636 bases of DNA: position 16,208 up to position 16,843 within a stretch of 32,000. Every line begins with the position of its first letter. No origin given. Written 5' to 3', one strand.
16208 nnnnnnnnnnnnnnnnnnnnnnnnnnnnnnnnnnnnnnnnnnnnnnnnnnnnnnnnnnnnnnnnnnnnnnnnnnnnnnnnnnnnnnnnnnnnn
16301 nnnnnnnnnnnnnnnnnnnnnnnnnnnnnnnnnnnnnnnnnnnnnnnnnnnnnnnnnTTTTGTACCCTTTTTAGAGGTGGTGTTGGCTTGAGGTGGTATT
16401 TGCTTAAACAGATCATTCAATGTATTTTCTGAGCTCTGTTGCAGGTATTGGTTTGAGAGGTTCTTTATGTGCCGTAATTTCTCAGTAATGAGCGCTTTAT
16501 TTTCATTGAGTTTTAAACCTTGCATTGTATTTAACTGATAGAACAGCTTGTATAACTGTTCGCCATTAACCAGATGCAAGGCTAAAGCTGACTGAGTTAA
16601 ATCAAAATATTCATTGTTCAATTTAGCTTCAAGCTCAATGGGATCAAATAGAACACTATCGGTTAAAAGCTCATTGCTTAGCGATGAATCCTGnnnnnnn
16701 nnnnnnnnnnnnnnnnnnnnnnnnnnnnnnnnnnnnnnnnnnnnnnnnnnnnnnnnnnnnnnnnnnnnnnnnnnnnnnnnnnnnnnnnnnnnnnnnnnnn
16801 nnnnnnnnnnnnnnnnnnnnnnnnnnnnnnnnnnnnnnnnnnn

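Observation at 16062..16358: Unrecognised 98-aa acidic protein wedged between DotL and DotM: candidate new coupling-complex adaptor or chaperone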

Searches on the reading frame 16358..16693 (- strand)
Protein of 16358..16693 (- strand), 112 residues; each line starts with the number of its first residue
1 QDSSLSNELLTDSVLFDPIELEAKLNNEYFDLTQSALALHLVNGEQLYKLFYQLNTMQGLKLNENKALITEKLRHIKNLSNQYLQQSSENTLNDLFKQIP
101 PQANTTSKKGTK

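Call 66: search_solved_structures(query=A6, max_evalue=10, show_alignments=3)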
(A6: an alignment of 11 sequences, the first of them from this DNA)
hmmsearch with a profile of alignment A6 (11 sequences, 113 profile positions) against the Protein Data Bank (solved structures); distinct sequences matched with E-value up to 10: 2.
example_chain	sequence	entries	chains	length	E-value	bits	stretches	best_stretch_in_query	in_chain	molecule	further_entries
8zld_A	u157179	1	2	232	0.079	16.3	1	43-102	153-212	Heme oxygenase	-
1xi4_J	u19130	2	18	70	0.63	13.4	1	58-97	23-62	Clathrin light chain A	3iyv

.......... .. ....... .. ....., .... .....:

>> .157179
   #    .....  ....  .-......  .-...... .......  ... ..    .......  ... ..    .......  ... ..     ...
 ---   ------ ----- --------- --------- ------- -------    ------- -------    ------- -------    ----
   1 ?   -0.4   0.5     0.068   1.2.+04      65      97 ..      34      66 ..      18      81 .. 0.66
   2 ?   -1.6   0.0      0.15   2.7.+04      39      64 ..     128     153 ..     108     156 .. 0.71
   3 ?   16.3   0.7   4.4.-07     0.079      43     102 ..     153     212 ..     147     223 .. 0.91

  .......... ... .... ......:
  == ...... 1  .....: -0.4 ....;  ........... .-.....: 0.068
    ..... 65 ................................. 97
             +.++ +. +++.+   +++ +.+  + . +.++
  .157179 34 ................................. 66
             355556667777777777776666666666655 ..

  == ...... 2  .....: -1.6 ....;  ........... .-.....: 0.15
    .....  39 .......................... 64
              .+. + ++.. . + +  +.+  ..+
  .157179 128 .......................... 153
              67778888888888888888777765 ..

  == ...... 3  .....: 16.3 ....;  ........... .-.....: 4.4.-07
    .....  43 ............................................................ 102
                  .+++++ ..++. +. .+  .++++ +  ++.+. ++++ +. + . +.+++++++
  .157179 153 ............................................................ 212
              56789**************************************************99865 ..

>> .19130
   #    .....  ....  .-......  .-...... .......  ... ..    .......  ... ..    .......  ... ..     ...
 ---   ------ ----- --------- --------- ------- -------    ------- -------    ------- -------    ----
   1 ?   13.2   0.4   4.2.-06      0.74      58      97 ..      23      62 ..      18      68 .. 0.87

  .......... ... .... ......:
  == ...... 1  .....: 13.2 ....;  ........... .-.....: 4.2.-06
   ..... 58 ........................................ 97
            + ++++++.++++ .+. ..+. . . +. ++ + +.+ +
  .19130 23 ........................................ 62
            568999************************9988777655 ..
